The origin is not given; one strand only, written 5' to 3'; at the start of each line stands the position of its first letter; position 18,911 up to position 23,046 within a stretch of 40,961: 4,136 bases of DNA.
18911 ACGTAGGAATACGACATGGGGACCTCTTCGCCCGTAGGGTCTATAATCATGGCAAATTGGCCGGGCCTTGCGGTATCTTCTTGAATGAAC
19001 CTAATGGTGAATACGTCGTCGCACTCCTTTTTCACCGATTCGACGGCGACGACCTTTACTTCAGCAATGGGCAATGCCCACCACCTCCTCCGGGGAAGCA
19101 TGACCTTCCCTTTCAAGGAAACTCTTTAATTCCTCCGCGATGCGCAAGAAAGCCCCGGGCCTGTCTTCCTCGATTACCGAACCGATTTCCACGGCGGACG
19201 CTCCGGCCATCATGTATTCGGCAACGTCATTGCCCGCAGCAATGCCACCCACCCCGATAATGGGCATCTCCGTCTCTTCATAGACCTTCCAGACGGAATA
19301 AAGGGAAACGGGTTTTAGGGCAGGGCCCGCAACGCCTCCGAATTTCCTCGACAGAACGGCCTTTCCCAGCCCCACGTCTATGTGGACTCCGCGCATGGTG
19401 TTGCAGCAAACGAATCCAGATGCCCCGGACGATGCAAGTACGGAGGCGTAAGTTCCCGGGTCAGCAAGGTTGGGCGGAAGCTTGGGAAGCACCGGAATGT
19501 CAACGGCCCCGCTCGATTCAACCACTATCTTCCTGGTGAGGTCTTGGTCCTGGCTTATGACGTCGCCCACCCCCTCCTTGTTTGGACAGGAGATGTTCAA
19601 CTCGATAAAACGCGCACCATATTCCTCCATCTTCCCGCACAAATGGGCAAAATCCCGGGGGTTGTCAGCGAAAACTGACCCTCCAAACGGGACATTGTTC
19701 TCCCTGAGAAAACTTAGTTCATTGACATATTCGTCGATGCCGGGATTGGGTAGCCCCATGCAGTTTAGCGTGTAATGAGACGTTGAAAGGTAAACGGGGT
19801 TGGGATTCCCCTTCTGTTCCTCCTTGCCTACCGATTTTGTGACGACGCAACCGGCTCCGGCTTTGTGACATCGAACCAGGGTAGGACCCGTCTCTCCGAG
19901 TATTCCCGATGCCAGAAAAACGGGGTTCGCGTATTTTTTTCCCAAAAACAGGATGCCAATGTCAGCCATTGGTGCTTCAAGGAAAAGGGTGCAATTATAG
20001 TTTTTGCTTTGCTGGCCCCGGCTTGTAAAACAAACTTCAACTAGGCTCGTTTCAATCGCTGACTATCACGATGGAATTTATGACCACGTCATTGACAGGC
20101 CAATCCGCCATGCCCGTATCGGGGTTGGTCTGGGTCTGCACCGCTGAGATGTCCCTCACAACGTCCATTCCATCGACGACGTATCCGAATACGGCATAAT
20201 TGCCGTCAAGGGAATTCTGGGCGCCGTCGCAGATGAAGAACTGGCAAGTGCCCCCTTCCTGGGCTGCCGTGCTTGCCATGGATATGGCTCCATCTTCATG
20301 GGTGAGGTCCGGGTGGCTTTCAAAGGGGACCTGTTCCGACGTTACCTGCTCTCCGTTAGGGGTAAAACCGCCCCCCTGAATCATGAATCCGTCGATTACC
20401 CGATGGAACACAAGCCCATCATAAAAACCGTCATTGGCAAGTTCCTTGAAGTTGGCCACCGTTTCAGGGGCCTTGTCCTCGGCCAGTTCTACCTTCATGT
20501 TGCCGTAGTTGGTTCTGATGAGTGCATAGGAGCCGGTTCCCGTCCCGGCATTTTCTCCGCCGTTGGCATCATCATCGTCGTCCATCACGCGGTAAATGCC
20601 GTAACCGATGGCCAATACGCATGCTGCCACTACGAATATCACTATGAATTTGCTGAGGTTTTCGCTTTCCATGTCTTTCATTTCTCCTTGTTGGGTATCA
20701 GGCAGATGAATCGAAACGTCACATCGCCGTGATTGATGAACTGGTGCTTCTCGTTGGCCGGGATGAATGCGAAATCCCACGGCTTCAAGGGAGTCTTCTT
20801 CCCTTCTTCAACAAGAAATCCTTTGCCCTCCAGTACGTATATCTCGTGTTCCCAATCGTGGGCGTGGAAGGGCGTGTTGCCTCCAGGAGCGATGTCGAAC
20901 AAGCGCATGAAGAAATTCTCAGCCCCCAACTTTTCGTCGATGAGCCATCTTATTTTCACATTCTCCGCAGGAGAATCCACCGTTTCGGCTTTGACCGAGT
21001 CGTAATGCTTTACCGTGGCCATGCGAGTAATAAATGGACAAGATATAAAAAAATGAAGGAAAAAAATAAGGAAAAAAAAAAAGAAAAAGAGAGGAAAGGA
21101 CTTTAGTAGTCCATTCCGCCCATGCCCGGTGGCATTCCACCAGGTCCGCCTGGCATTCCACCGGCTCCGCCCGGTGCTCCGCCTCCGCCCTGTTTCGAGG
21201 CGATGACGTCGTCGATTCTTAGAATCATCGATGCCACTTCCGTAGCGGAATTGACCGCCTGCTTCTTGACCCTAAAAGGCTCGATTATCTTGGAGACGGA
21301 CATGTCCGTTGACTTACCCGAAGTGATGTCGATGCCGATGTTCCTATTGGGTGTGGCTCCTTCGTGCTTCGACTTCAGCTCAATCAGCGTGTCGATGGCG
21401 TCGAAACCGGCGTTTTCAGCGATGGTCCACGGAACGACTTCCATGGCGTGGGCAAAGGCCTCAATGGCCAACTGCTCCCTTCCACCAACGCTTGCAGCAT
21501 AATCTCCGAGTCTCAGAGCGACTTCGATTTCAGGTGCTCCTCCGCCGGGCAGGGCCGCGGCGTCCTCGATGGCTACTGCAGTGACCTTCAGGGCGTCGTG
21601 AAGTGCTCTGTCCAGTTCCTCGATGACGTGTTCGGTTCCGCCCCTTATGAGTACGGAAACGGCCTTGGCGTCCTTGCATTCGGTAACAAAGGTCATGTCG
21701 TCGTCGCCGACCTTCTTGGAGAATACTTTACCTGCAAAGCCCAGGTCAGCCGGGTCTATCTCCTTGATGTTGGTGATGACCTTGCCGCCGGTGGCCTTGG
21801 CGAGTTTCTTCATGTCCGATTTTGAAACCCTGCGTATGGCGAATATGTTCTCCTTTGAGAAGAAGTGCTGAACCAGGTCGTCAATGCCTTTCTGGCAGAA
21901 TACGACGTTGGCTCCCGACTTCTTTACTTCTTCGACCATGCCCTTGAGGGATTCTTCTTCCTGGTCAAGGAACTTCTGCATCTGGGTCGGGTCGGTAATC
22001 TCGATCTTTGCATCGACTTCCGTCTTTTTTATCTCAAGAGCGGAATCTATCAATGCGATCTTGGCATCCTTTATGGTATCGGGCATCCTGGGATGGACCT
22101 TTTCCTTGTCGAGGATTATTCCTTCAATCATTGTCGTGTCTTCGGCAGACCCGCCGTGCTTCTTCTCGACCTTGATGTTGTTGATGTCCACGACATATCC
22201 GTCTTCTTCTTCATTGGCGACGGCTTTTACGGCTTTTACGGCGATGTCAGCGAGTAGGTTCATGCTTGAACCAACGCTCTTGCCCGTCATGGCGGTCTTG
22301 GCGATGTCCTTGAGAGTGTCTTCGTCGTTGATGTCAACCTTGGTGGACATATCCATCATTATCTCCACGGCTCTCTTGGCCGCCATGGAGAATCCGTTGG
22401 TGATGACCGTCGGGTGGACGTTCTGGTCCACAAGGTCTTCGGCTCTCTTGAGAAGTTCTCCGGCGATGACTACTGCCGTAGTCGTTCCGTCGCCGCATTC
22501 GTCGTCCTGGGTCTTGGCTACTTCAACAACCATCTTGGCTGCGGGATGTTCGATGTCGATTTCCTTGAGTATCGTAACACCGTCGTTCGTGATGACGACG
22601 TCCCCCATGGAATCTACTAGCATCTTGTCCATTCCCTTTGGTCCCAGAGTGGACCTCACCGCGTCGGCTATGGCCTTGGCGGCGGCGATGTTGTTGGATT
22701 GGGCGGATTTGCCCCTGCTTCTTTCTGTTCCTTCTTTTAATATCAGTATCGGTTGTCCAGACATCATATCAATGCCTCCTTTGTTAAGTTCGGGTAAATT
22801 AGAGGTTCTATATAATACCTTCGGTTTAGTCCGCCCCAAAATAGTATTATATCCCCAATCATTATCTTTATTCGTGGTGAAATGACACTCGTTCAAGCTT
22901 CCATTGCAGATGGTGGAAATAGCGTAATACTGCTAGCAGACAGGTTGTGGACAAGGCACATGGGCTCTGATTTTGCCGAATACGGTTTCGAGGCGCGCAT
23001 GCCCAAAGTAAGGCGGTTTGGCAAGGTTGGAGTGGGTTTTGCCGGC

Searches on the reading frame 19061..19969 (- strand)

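Call 38: search_protein_families(library=pfam, proteins=[window:19061-19969:-], max_evalue=0.0001)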
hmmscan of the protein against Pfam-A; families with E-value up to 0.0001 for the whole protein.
window:19061-19969:- (302 aa): 2 families
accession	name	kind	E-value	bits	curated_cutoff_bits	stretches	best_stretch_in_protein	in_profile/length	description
PF01180.27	DHO_dh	-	3.7e-63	213.9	27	1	8-285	6-291/291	Dihydroorotate dehydrogenase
PF00478.31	IMPDH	-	2.7e-06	27.1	25.6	1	192-267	167-240/345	IMP dehydrogenase / GMP reductase domain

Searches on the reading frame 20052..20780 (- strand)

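Call 38: search_protein_families(library=pfam, proteins=[window:20052-20780:-], max_evalue=0.0001)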
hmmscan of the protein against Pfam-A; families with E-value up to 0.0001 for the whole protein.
window:20052-20780:- (242 aa): 1 family
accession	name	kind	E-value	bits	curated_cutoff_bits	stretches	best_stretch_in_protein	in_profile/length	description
PF00160.26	Pro_isomerase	-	1.9e-45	155.4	21.7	1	87-237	3-157/159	Cyclophilin type peptidyl-prolyl cis-trans isomerase/CLD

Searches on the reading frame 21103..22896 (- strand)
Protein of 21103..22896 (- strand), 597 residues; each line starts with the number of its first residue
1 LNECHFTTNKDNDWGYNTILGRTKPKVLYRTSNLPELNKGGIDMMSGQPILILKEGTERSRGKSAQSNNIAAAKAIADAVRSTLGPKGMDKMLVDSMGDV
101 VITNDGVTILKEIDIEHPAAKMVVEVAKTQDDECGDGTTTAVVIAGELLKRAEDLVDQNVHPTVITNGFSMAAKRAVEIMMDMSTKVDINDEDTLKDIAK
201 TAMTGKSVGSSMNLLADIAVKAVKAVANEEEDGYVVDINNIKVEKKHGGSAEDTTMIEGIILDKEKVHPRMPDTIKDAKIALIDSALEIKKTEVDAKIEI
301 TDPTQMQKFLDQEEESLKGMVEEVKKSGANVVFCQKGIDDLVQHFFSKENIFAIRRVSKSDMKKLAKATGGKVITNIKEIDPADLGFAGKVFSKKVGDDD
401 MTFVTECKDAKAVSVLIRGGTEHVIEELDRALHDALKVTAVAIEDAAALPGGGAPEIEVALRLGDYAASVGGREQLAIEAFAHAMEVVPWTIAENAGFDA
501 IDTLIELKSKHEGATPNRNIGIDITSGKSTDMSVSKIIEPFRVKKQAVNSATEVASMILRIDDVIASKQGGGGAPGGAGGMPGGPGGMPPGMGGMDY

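Call 7: search_protein_families(library=pfam, proteins=[window:21103-22896:-])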
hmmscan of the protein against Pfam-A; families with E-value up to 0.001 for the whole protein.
window:21103-22896:- (597 aa): 1 family
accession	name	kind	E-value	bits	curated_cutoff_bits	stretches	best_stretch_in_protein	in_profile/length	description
PF00118.29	Cpn60_TCP1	-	1.9e-183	611.1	34.3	1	76-568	1-489/490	TCP-1/cpn60 chaperonin family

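Call 53: find_homologous_proteins(query=window:21103-22896:-, max_evalue=1e-100)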
Query window:21103-22896:- (597 aa): 8000 proteins with E <= 1e-100 among 8000 candidates; the best 120 are listed.
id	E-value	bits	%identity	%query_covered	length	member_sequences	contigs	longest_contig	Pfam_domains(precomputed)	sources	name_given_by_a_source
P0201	0.0e+0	1181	100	93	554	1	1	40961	PF00118.30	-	-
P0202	3.0e-273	925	80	88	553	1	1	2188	PF00118.30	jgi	-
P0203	6.1e-273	924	80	88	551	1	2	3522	PF00118.30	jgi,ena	-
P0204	2.9e-253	859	71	88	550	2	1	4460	PF00118.30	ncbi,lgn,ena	-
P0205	1.7e-252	857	70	88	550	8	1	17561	PF00118.30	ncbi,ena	-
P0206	3.7e-251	852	71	91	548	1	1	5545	PF00118.30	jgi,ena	-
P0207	1.7e-250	850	-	-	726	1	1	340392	PF00118.30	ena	-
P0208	8.9e-246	835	71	88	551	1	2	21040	PF00118.30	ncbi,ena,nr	ncbi:MAG: TCP-1/cpn60 chaperonin family protein [Thermoplasmata archaeon]|nr:TCP-1/cpn60 chaperonin 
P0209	5.1e-244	829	70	88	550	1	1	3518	PF00118.30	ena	-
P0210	5.6e-244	829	70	88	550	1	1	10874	PF00118.30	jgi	-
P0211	4.8e-243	826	70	87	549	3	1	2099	PF00118.30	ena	-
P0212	5.7e-243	825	71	88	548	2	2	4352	PF00118.30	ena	-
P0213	1.6e-242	824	69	88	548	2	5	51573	PF00118.30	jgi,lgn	jgi:thermosome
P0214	5.4e-242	822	71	88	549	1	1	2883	PF00118.30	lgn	-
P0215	1.7e-241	821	70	88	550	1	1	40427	PF00118.30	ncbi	-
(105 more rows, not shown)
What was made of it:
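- The best named relatives are Thermoplasmata (call 53).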
